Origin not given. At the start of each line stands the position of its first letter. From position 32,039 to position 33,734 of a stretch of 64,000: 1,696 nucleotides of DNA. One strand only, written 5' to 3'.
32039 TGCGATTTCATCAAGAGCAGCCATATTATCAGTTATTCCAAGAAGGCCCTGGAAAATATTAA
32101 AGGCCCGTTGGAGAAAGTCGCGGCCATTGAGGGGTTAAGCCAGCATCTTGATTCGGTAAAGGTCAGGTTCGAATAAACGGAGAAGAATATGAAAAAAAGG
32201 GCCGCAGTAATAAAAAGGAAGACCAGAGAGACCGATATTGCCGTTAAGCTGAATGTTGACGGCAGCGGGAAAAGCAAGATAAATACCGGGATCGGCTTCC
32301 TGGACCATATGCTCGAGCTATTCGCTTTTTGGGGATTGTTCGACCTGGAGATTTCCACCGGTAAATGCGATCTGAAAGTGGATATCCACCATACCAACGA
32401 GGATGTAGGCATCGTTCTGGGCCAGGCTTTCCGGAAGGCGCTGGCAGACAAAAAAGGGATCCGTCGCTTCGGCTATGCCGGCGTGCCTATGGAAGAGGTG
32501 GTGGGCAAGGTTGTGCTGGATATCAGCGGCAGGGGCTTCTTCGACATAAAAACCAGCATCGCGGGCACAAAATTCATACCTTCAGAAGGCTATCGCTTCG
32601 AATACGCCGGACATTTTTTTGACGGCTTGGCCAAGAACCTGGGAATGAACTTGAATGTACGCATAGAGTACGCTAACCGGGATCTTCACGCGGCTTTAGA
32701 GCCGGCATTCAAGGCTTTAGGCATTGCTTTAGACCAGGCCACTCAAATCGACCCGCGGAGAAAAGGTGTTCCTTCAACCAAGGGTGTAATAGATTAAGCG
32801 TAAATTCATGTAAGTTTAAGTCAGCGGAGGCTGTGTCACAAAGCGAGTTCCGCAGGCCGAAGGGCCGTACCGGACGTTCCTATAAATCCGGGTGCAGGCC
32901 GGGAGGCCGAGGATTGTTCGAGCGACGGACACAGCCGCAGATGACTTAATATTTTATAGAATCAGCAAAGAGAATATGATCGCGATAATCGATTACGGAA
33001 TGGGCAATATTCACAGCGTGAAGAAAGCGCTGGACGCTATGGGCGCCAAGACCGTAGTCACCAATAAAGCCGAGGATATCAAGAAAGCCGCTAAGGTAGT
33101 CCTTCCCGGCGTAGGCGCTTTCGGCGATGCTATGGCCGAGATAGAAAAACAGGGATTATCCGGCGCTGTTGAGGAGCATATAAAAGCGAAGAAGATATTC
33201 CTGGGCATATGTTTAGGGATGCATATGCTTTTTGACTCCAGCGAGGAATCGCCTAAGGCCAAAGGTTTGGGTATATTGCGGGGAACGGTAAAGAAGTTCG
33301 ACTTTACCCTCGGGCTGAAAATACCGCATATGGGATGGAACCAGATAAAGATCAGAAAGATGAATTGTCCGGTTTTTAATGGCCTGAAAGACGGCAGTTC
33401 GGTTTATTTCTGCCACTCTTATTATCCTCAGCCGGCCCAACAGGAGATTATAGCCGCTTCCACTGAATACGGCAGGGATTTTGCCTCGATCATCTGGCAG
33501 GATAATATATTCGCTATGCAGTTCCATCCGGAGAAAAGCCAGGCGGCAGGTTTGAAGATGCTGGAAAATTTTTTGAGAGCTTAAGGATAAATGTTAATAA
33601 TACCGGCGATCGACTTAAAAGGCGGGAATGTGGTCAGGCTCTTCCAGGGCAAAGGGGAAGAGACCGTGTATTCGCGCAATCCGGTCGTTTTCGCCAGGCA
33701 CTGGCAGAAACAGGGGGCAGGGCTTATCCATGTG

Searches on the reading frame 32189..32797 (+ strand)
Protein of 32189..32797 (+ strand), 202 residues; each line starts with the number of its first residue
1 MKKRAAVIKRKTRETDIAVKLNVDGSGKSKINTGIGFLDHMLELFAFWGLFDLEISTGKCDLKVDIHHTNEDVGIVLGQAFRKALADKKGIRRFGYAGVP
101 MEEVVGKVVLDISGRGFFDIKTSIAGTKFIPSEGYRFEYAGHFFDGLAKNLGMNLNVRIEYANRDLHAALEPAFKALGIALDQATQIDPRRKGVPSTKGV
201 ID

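Call 29: search_protein_families(library=pfam, proteins=[window:32189-32797:+])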
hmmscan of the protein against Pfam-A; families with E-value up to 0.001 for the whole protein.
window:32189-32797:+ (202 aa): 1 family
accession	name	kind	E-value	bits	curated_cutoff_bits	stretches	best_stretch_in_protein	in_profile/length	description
PF00475.24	IGPD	-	6.3e-45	153.3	27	1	33-181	1-144/144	Imidazoleglycerol-phosphate dehydratase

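Call 31: find_encoding_contigs(protein=window:32189-32797:+, flank=3000, max_places=10)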
Protein window:32189-32797:+ (202 aa): 4 contigs read that carry it; 3 places shown.
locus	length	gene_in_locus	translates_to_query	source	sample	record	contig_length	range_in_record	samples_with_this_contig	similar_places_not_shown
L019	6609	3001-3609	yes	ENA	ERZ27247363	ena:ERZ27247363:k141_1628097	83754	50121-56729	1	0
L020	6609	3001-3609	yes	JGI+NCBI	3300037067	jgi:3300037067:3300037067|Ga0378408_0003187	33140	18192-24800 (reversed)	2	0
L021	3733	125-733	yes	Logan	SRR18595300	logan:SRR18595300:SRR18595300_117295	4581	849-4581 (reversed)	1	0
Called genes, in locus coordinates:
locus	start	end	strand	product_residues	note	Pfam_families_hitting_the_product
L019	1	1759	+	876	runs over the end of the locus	PF01411:tRNA-synt_2c, PF07973:tRNA_SAD, PF02272:DHHA1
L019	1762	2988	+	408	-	PF00815:Histidinol_dh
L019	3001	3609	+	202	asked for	PF00475:IGPD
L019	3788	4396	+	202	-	PF00117:GATase, PF07685:GATase_3 (weak), PF01174:SNO (weak)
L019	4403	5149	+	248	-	PF00977:His_biosynth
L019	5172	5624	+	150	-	PF01471:PG_binding_1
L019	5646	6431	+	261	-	PF00977:His_biosynth, PF03060:NMO (faint)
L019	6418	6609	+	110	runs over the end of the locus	PF01502:PRA-CH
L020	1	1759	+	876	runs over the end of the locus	PF01411:tRNA-synt_2c, PF07973:tRNA_SAD, PF02272:DHHA1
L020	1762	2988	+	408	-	PF00815:Histidinol_dh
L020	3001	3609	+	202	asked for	PF00475:IGPD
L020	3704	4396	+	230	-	PF07685:GATase_3 (weak), PF00117:GATase, PF01174:SNO (weak)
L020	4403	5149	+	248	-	PF00977:His_biosynth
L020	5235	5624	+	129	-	PF01471:PG_binding_1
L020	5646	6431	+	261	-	PF00977:His_biosynth, PF03060:NMO (faint)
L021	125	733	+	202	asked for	PF00475:IGPD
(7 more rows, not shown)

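Call 43: find_homologous_proteins(query=window:32189-32797:+, max_evalue=1e-60)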
Query window:32189-32797:+ (202 aa): 1837 proteins with E <= 1e-60 among 8000 candidates; the best 120 are listed.
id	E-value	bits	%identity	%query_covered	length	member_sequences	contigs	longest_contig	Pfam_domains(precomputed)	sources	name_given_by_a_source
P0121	3.8e-129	446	100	100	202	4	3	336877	PF00475.25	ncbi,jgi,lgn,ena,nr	ncbi:MAG: imidazoleglycerol-phosphate dehydratase [Candidatus Omnitrophica bacterium]|jgi:imidazoleg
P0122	3.8e-111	387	86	100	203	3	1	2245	PF00475.25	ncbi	-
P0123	1.1e-108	379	83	100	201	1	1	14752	PF00475.25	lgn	-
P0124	2.6e-108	378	83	100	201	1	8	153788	PF00475.25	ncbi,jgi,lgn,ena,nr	ncbi:MAG TPA: imidazoleglycerol-phosphate dehydratase [Candidatus Omnitrophota bacterium]|nr:imidazo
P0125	5.7e-107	374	83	100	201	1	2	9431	PF00475.25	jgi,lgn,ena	-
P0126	1.4e-103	363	82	100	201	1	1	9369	PF00475.25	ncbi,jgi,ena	ncbi:MAG: imidazoleglycerol-phosphate dehydratase [Candidatus Omnitrophota bacterium]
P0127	6.0e-102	357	79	100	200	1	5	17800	PF00475.25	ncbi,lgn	-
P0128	5.5e-100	351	78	100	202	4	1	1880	PF00475.25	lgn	-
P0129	7.6e-100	351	78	100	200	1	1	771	PF00475.25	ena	-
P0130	2.8e-99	349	78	100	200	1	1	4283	PF00475.25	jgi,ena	-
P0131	5.2e-98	345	78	100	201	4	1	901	PF00475.25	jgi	-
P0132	1.3e-97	343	76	100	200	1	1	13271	PF00475.25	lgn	-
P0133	3.0e-97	342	77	100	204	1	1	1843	PF00475.25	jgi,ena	-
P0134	1.2e-95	337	75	100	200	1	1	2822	PF00475.25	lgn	-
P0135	1.8e-95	336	73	100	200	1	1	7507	PF00475.25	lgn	-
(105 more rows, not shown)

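Call 44: find_encoding_contigs(protein=P0124, flank=10000, max_places=3)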
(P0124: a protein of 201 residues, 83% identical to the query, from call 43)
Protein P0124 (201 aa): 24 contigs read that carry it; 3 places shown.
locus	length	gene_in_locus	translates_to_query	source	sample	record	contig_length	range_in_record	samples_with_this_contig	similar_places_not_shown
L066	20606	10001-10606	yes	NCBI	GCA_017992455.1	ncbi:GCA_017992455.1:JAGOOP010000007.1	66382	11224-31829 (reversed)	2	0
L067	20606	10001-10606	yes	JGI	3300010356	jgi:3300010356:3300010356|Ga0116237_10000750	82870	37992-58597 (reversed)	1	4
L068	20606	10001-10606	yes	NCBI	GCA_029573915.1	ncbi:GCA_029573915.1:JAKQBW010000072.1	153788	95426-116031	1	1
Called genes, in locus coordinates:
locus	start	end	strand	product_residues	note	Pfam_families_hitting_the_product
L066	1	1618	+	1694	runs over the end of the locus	PF02463:SMC_N, PF13476:AAA_23 (weak), PF14890:Intein_splicing, PF14528:LAGLIDADG_3, PF02463:SMC_N, PF24161:CCDC39 (faint), PF13304:AAA_21 (weak)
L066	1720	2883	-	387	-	PF01590:GAF (weak), PF13492:GAF_3 (weak), PF00990:GGDEF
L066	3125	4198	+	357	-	PF00154:RecA_N, PF08423:Rad51, PF27531:MT3502_N (weak), PF21096:RecA_C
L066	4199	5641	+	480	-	PF00089:Trypsin, PF13365:Trypsin_2, PF00595:PDZ, PF13180:PDZ_2, PF17820:PDZ_6, PF00595:PDZ, PF13180:PDZ_2 (weak), PF17820:PDZ_6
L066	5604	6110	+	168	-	PF21982:RecX_HTH1, PF02631:RecX_HTH2, PF21981:RecX_HTH3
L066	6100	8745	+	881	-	PF01411:tRNA-synt_2c, PF07973:tRNA_SAD, PF02272:DHHA1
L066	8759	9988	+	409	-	PF00815:Histidinol_dh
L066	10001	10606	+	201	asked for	PF00475:IGPD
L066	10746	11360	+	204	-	PF00117:GATase, PF07685:GATase_3 (weak)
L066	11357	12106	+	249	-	PF00977:His_biosynth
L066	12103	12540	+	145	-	PF09374:PG_binding_3 (faint), PF01471:PG_binding_1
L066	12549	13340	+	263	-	PF00977:His_biosynth, PF03060:NMO (faint)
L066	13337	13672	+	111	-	PF01502:PRA-CH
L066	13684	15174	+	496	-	PF04715:, PF00425:Chorismate_bind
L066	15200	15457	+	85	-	PF00886:Ribosomal_S16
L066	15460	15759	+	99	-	PF02699:YajC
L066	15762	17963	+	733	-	PF07549:Sec_GG (weak), PF21760:SecD_1st, PF22599:SecDF_P1_head, PF02355:SecD_SecF_C, PF03176:MMPL (weak), PF02355:SecD_SecF_C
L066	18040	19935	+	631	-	PF17757:UvrB_inter, PF02559:CarD_TRCF_RID, PF04851:ResIII, PF00270:DEAD, PF00271:Helicase_C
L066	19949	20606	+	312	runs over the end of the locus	PF13623:SurA_N_2 (weak), PF13624:SurA_N_3, PF09312:SurA_N, PF13145:Rotamase_2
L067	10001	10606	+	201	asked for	PF00475:IGPD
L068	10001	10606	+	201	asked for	PF00475:IGPD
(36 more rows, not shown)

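Call 45: find_encoding_contigs(protein=P0123, flank=10000, max_places=2)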
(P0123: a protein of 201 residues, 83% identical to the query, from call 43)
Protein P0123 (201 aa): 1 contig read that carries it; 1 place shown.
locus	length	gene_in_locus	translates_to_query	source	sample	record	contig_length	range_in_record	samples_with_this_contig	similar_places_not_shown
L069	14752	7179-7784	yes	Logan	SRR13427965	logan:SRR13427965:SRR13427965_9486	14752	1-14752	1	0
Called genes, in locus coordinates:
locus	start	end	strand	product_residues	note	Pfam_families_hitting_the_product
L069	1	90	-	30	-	?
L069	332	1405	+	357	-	PF00154:RecA_N, PF08423:Rad51, PF27531:MT3502_N (weak), PF21096:RecA_C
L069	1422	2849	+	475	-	PF00089:Trypsin, PF13365:Trypsin_2, PF00595:PDZ, PF13180:PDZ_2, PF17820:PDZ_6, PF00595:PDZ, PF13180:PDZ_2, PF17820:PDZ_6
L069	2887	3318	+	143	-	PF21982:RecX_HTH1, PF02631:RecX_HTH2, PF21981:RecX_HTH3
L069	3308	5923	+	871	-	PF01411:tRNA-synt_2c, PF07973:tRNA_SAD, PF02272:DHHA1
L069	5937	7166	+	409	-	PF00815:Histidinol_dh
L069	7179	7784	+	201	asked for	PF00475:IGPD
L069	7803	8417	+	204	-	PF00117:GATase, PF07685:GATase_3 (weak), PF01174:SNO (faint)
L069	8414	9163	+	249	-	PF00977:His_biosynth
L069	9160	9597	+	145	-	PF09374:PG_binding_3 (faint), PF01471:PG_binding_1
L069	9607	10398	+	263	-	PF00977:His_biosynth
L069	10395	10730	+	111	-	PF01502:PRA-CH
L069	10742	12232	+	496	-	PF04715:, PF00425:Chorismate_bind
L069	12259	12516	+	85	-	PF00886:Ribosomal_S16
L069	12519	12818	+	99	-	PF02699:YajC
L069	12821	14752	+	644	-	?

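Call 46: find_encoding_contigs(protein=P0127, flank=10000, max_places=2)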
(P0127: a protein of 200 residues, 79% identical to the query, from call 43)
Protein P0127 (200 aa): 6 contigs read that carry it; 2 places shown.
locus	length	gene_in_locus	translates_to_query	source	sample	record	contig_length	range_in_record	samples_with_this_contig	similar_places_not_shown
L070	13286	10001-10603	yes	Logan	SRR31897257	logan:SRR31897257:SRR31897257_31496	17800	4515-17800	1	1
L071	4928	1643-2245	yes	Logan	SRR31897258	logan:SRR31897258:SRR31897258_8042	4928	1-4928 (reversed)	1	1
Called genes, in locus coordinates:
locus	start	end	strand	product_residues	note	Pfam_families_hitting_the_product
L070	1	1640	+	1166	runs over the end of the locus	PF02463:SMC_N, PF13175:AAA_15, PF13304:AAA_21 (weak), PF13476:AAA_23, PF24161:CCDC39 (faint), PF13304:AAA_21 (weak)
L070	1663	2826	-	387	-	PF01590:GAF (weak), PF13492:GAF_3 (weak), PF00990:GGDEF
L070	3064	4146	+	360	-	PF00154:RecA_N, PF08423:Rad51, PF06745:ATPase (faint), PF27531:MT3502_N (weak), PF21096:RecA_C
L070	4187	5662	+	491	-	PF00089:Trypsin, PF13365:Trypsin_2, PF00595:PDZ, PF12812:PDZ_1 (faint), PF13180:PDZ_2, PF17820:PDZ_6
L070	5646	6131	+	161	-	PF21982:RecX_HTH1, PF02631:RecX_HTH2, PF21981:RecX_HTH3 (weak)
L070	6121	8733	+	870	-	PF01411:tRNA-synt_2c, PF07973:tRNA_SAD, PF02272:DHHA1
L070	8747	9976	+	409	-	PF00815:Histidinol_dh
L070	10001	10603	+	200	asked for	PF00475:IGPD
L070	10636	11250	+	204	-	PF00117:GATase, PF01174:SNO (weak)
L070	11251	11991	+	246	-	PF00977:His_biosynth, PF01207:Dus (faint), PF03060:NMO (faint)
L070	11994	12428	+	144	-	PF01471:PG_binding_1, PF09374:PG_binding_3 (faint)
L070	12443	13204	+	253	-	PF00977:His_biosynth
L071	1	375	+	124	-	?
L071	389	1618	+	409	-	PF00815:Histidinol_dh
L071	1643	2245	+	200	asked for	PF00475:IGPD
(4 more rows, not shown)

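Call 74: find_encoding_contigs(protein=P0122, flank=3000, max_places=4)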
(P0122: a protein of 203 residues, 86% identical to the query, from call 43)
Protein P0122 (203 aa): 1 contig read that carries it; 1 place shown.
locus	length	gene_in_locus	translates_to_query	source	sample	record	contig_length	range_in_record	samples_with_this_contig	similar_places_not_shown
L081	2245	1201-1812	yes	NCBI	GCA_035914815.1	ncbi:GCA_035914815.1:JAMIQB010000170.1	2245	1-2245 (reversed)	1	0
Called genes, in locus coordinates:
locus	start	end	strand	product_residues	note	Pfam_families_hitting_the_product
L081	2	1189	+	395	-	?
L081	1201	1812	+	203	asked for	PF00475:IGPD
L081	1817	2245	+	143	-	?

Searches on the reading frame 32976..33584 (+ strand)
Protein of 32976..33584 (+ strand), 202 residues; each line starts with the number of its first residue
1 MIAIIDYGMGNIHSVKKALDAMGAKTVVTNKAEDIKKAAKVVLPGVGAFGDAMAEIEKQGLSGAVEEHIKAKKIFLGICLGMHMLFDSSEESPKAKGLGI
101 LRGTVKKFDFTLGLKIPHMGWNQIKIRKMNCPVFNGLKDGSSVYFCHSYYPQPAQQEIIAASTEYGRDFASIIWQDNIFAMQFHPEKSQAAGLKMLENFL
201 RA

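Call 29: search_protein_families(library=pfam, proteins=[window:32976-33584:+])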
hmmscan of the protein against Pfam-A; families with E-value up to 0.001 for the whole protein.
window:32976-33584:+ (202 aa): 3 families
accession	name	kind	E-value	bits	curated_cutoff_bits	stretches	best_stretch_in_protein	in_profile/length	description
PF00117.34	GATase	-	1.1e-21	77.9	22.8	1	4-200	2-187/190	Glutamine amidotransferase class-I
PF01174.25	SNO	-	3.4e-07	30.8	27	1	10-200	6-183/188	SNO glutamine amidotransferase family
PF07685.20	GATase_3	-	1.2e-05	25.5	27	1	19-104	19-114/196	CobB/CobQ-like glutamine amidotransferase domain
